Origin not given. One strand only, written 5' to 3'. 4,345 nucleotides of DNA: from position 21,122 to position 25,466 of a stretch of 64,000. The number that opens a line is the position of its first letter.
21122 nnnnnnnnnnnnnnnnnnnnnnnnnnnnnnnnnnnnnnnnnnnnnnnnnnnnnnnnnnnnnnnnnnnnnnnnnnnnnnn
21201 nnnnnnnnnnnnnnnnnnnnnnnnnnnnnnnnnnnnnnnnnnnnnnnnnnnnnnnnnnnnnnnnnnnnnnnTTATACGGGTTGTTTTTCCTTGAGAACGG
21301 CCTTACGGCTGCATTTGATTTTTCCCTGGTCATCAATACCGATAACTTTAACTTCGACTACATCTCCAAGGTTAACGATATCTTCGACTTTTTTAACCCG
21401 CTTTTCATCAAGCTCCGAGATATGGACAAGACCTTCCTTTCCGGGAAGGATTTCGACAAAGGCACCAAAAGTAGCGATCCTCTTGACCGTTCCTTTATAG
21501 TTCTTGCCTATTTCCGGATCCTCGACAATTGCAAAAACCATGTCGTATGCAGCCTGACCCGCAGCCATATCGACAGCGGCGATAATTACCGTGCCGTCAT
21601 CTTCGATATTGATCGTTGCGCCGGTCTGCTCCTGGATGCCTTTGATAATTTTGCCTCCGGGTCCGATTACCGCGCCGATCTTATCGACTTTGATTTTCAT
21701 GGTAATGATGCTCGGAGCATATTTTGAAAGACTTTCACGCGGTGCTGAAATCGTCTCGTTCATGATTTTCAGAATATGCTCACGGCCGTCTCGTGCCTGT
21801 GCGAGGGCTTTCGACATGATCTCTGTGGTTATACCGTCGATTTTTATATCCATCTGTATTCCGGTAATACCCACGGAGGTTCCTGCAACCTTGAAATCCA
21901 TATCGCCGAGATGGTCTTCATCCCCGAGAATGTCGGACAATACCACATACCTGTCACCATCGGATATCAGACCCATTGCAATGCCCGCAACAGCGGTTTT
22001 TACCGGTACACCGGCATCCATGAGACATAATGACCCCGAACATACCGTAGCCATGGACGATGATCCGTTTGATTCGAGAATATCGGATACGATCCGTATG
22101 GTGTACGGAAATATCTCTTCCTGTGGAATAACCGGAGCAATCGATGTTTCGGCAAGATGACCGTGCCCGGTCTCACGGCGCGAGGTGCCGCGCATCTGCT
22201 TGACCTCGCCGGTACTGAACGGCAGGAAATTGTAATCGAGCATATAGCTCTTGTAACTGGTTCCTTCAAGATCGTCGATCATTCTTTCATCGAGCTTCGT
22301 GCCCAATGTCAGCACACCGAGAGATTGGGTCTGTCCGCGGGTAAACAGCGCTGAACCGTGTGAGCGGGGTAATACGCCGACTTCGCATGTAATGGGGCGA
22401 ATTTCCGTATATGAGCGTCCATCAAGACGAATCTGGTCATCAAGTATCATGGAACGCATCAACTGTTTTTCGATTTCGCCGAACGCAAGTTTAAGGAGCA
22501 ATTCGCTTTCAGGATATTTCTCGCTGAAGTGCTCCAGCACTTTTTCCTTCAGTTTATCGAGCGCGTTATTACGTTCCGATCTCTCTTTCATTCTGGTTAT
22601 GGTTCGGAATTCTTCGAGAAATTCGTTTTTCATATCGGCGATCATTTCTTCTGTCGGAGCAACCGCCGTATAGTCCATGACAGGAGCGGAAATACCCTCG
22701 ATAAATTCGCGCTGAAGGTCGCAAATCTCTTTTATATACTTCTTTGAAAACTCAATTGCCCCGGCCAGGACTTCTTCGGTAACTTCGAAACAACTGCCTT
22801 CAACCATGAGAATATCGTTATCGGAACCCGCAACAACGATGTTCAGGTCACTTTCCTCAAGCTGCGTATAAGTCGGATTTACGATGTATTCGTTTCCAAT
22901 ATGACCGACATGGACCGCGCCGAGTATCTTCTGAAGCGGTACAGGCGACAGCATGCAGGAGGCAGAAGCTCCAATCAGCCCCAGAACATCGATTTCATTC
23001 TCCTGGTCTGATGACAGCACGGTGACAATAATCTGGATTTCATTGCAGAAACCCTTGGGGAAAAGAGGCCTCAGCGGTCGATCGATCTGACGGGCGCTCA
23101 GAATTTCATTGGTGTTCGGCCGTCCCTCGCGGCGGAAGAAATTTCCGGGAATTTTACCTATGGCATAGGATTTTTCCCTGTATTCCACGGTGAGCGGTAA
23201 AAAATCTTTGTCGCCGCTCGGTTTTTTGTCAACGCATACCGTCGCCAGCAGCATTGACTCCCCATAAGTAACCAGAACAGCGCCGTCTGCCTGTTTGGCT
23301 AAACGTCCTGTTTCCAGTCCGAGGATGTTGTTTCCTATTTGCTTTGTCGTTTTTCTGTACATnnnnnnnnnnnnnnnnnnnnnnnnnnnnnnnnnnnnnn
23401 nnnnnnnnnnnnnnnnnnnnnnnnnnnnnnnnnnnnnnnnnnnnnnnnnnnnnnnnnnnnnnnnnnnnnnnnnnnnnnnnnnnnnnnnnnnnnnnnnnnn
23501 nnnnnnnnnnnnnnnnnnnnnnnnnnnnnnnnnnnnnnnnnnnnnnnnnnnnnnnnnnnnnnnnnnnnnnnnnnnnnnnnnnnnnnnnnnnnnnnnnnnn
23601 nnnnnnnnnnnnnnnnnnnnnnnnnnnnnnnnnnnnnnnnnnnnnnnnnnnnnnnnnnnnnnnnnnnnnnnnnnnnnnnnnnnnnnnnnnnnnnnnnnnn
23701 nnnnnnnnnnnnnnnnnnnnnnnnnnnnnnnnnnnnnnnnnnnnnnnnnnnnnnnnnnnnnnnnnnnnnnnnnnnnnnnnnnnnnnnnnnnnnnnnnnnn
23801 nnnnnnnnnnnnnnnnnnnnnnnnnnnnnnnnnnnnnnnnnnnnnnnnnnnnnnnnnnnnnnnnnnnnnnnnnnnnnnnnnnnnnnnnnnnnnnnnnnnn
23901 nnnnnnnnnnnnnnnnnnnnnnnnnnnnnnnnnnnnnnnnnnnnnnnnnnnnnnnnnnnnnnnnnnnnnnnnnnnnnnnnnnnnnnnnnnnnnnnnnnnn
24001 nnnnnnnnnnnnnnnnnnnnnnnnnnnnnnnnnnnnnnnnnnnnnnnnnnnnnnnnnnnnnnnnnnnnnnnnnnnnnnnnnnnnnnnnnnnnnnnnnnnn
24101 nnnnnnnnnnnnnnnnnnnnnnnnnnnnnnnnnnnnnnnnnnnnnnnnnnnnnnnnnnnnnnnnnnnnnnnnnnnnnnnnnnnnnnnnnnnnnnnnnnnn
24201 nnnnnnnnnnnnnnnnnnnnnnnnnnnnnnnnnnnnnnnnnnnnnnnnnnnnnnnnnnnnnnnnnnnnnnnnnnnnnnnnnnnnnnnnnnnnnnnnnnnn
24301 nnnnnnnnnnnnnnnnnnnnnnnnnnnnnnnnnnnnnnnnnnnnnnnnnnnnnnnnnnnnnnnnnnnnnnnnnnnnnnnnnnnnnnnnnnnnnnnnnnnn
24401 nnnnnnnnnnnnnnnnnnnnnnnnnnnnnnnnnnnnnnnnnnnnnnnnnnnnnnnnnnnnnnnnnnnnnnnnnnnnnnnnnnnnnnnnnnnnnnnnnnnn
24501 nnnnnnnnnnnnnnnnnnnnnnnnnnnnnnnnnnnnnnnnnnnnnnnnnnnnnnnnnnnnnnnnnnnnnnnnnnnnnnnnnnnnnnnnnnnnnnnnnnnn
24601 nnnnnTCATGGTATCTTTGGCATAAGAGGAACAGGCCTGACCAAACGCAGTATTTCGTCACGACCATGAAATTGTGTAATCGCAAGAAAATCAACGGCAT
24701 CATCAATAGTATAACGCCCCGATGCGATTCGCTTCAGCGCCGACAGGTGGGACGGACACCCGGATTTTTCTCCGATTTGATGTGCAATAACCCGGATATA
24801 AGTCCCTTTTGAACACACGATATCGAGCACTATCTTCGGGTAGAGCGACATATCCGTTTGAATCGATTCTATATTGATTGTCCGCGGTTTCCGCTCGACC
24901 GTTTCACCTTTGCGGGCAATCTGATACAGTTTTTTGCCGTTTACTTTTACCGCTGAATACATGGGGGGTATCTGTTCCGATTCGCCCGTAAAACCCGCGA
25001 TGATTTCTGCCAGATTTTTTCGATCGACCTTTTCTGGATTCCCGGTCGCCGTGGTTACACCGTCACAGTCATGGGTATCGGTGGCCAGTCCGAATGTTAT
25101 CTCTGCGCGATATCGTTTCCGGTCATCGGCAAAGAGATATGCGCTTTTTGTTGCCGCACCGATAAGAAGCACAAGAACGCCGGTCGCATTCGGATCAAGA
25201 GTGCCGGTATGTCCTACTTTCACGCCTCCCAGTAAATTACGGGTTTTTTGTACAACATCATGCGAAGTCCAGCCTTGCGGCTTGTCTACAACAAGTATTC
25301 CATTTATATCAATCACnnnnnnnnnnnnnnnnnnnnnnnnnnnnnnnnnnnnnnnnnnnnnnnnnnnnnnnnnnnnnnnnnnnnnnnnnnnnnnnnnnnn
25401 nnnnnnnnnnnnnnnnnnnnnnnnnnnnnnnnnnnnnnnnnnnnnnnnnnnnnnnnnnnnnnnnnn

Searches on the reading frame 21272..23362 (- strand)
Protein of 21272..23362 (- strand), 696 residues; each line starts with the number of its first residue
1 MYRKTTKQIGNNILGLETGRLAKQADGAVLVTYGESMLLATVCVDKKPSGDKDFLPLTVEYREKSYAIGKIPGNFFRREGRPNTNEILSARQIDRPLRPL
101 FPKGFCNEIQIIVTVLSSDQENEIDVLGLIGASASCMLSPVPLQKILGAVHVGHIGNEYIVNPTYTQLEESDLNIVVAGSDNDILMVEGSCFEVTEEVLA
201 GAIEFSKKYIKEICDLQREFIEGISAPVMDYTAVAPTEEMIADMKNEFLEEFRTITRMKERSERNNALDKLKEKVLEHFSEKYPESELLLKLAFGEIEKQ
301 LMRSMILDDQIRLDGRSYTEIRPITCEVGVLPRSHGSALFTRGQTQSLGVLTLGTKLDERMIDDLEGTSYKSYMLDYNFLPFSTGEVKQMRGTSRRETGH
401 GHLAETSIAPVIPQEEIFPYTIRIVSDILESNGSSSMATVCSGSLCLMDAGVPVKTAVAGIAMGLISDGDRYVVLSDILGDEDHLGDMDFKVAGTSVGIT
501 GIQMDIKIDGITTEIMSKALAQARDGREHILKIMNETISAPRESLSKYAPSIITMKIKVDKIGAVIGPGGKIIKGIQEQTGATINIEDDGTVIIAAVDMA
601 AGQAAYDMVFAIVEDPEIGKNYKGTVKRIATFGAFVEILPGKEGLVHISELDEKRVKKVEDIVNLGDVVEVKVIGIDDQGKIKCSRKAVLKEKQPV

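Call 9: search_protein_families(library=pfam, proteins=[window:21272-23362:-])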
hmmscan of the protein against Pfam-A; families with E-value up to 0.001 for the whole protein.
window:21272-23362:- (696 aa): 6 families
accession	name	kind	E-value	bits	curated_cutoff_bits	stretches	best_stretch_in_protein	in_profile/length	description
PF01138.27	RNase_PH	-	1.8e-53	180.8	25.5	2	320-453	1-130/130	3' exoribonuclease family, domain 1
PF03725.20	RNase_PH_C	-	1e-19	70.6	20.8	2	147-208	3-66/67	3' exoribonuclease family, domain 2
PF00575.29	S1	-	1.4e-16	61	22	1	616-687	2-74/74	S1 RNA binding domain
PF03726.19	PNPase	-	2.6e-15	57.1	24.6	1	242-317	4-81/81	Polyribonucleotide nucleotidyltransferase, RNA binding domain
PF00013.35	KH_1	-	1.5e-11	44.3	21.5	1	553-609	2-64/66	KH domain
PF22675.2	KH-I_KHDC4-BBP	-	0.00081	19.6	30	0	562-591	8-37/76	KHDC4/BBP-like, KH-domain type I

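Call 11: find_encoding_contigs(protein=window:21272-23362:-, flank=10000, max_places=10)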
Protein window:21272-23362:- (696 aa): no gene with exactly this product is on record in the collection.

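Call 13: find_related_loci(query=window:21272-23362:-, collection=genome_contigs, flank=10000)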
Query window:21272-23362:- (696 aa) in genome_contigs; peptide patterns used: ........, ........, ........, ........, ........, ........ (x = any residue, [..] = any of these).
600 stretches matched a pattern (row limit reached: there are more); 567 encode a relative of the query (tblastn E <= 1e-3); the best 80 are kept; 80 distinct loci.
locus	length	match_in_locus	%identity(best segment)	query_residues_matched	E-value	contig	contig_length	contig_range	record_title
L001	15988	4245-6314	74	1-690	0e+0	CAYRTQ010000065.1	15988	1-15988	MAG TPA_asm: uncultured bacterium isolate SRP192927_co3_107 genome assembly, contig: NODE_8257_length_15988_cov_3.771481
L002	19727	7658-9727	68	1-691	0e+0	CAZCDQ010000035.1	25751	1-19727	MAG TPA_asm: uncultured bacterium isolate SRP141376_co4_299 genome assembly, contig: NODE_3434_length_25751_cov_4.958671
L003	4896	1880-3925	56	9-690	0e+0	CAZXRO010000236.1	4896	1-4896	MAG TPA_asm: uncultured Ignavibacteriales bacterium isolate SRP332253_co2_61 genome assembly, contig: NODE_19025_length_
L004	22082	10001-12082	55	1-692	0e+0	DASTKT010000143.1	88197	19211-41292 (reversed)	MAG TPA_asm: Longimicrobiales bacterium isolate SMAG_U2254 k141_999956, whole genome shotgun sequence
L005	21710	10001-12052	54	8-690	0e+0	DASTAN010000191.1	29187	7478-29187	MAG TPA_asm: Gemmatimonadales bacterium isolate SMAG_U738 k141_692339, whole genome shotgun sequence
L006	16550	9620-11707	54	1-696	0e+0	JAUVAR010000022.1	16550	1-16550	MAG: Candidatus Zixiibacteriota bacterium isolate CSMAG_224 CSMAG_224_k127_15100398_length_16550_cov_95.8322, whole geno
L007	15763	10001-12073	53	1-692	0e+0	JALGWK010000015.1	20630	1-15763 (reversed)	MAG: bacterium isolate Meg22_46_Bin_213 Meg22_46_Bin_213_scaffold_8692, whole genome shotgun sequence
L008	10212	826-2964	51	4-692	0e+0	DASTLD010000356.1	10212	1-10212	MAG TPA_asm: Longimicrobium sp. isolate SMAG_U2535 k141_951294, whole genome shotgun sequence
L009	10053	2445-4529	51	1-690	0e+0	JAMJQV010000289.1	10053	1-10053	MAG: Gemmatimonadota bacterium isolate Bin_S43_056 Contig_S43_6145500, whole genome shotgun sequence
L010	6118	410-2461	52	8-690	0e+0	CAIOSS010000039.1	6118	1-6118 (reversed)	MAG: uncultured delta proteobacterium isolate Loclat_bin-08890 genome assembly, contig: bin-08890:0039/1467, whole genom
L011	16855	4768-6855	51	1-693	0e+0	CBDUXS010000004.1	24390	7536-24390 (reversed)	MAG TPA_asm: uncultured bacterium isolate SRR22302371_binner13_Refined_94 genome assembly, contig: ERZ26661859.1166, who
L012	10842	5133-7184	52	8-690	0e+0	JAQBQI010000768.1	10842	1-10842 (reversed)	MAG: Myxococcaceae bacterium isolate RYN_369 scaffold_2052963, whole genome shotgun sequence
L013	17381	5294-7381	52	1-692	0e+0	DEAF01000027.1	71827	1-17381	MAG TPA_asm: Gemmatimonadales bacterium UBA2989 UBA2989_contig_32153, whole genome shotgun sequence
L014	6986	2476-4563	52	4-693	0e+0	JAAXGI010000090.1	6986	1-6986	MAG: Gemmatimonadetes bacterium isolate Plut_88859 filtered_Plut_88859_genomic_contig_3440, whole genome shotgun sequenc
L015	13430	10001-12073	52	7-695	0e+0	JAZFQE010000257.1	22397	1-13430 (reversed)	MAG: Gemmatimonadales bacterium isolate MT2bin.7 MT2bin.7_257, whole genome shotgun sequence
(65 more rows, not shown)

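Call 22: search_protein_families(library=pfam, proteins=[L001:6293-7555:+, L001:7572-8933:+, L002:10823-12118:+, L001:11078-11569:+, L002:12618-13154:-, L002:13273-14193:-])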
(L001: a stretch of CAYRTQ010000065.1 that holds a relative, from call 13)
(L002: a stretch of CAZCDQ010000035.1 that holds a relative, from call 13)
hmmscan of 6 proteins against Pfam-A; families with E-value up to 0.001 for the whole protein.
L001:6293-7555:+ (420 aa): 2 families
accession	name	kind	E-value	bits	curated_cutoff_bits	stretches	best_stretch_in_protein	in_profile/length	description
PF00675.25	Peptidase_M16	-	2.7e-40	138.1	22.3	1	28-174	2-148/149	Insulinase (Peptidase family M16)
PF05193.26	Peptidase_M16_C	-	3.7e-34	118.6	23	1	181-354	2-181/181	Peptidase M16 inactive domain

L001:7572-8933:+ (453 aa): 2 families
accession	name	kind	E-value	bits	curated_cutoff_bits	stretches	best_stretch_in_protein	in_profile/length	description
PF00152.25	tRNA-synt_2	-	1.5e-68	231.5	25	1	137-446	5-306/308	tRNA synthetases class II (D, K and N)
PF01336.31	tRNA_anti-codon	-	2.5e-17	63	27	1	39-113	1-70/75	OB-fold nucleic acid binding domain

L002:10823-12118:+ (431 aa): 3 families
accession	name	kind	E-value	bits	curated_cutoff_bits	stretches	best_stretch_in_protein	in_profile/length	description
PF00152.25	tRNA-synt_2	-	6e-67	226.3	25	1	116-425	6-307/308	tRNA synthetases class II (D, K and N)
PF01336.31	tRNA_anti-codon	-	1.5e-18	66.9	27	1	17-95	1-74/75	OB-fold nucleic acid binding domain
PF13742.12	tRNA_anti_2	-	0.00049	20.7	27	0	12-73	17-81/95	OB-fold nucleic acid binding domain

L001:11078-11569:+ (163 aa): 0 families

L002:12618-13154:- (178 aa): 0 families

L002:13273-14193:- (306 aa): 1 family
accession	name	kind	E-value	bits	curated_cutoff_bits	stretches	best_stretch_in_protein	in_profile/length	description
PF04055.27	Radical_SAM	-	7.3e-11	43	29.5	1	77-184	2-115/166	Radical SAM superfamily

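Call 25: search_protein_families(library=ncbifam, proteins=[L002:10823-12118:+], max_evalue=0.01)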
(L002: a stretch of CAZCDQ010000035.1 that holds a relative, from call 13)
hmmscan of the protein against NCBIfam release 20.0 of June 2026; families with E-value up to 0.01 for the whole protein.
L002:10823-12118:+ (431 aa): 17 families
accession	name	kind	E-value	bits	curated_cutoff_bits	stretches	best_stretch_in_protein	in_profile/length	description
NF003037.0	PRK03932.1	equivalog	9e-167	555.6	414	1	9-430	11-450/451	asparagine--tRNA ligase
TIGR00457.1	asnS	equivalog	2e-140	468.6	342.6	1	6-430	8-454/455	asparagine--tRNA ligase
NF003483.0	PRK05159.1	equivalog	1.7e-102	343.5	353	1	14-431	17-438/438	aspartate--tRNA(Asn) ligase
TIGR00458.1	aspS_nondisc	equivalog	2e-90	303.9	368.4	1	15-431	13-428/428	aspartate--tRNA(Asn) ligase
NF005052.0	PRK06462.1-1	equivalog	5.3e-65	219.8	368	1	105-425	19-346/353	asparagine synthetase A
NF005054.0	PRK06462.1-4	equivalog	3.4e-45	154.5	309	1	122-425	15-311/318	asparagine synthetase A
NF001750.0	PRK00476.1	equivalog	2.8e-36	125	443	2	12-257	16-271/590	aspartate--tRNA ligase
TIGR00459.1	aspS_bact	equivalog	3.1e-34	118.3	373.85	2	12-283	14-276/586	aspartate--tRNA ligase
NF001756.1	PRK00484.1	subfamily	7.9e-29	100.6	468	1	14-426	51-486/488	lysine--tRNA ligase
TIGR00499.1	lysS_bact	equivalog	4.3e-26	91.6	427.6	1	14-427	53-494/496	lysine--tRNA ligase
NF005055.0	PRK06462.1-5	equivalog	3.7e-24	85.5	389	1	181-428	88-337/341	asparagine synthetase A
NF009460.0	PRK12820.1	equivalog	3.5e-23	81.6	1379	2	11-96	32-117/723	bifunctional aspartyl-tRNA synthetase/aspartyl/glutamyl-tRNA amidotransferase subunit C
NF005053.0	PRK06462.1-3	equivalog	9.2e-22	77.9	322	1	174-418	13-260/274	asparagine synthetase A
NF002821.0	PRK02983.1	equivalog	6.2e-15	54.3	742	1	14-245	659-893/1102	bifunctional lysylphosphatidylglycerol synthetase/lysine--tRNA ligase LysX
NF009101.0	PRK12445.1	subfamily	1e-12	47.4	1026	1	13-426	64-502/505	lysine--tRNA ligase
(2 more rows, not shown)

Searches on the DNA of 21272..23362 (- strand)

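Call 56: search_rna_families(source=L002, start=9700, end=12700, threshold=evalue, max_evalue=1)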
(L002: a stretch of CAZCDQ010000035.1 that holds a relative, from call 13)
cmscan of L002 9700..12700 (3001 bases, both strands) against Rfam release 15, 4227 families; matches with E-value up to 1: 6.
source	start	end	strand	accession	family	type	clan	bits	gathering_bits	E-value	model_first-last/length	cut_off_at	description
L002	12555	12645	-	RF00558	L20_leader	Cis-reg; leader;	-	31.6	58.7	0.0013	1-127/127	no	Ribosomal protein L20 leader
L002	9759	9882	-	RF00121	MicC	Gene; sRNA;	-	30.8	90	0.07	1-123/123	no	MicC RNA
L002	12459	12603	+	RF00558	L20_leader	Cis-reg; leader;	-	27.1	58.7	0.018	1-127/127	no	Ribosomal protein L20 leader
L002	9763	9835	-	RF00558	L20_leader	Cis-reg; leader;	-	22.1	58.7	0.31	1-127/127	no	Ribosomal protein L20 leader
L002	9708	9806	+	RF00558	L20_leader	Cis-reg; leader;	-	22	58.7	0.34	1-127/127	no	Ribosomal protein L20 leader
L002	12561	12619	-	RF02377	SurA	Gene; sRNA;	-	15.3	100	0.46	1-279/279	no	SurA sRNA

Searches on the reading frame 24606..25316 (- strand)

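Call 9: search_protein_families(library=pfam, proteins=[window:24606-25316:-])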
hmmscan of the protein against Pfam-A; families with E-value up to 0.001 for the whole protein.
window:24606-25316:- (236 aa): 2 families
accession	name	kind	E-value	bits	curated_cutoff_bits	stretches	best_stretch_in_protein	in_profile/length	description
PF01509.24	TruB_N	-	1.4e-51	175.3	27.3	1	26-174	1-149/149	TruB family pseudouridylate synthase (N terminal domain)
PF16198.10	TruB_C_2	-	5.3e-06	26.9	29.3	1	175-215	1-41/66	tRNA pseudouridylate synthase B C-terminal domain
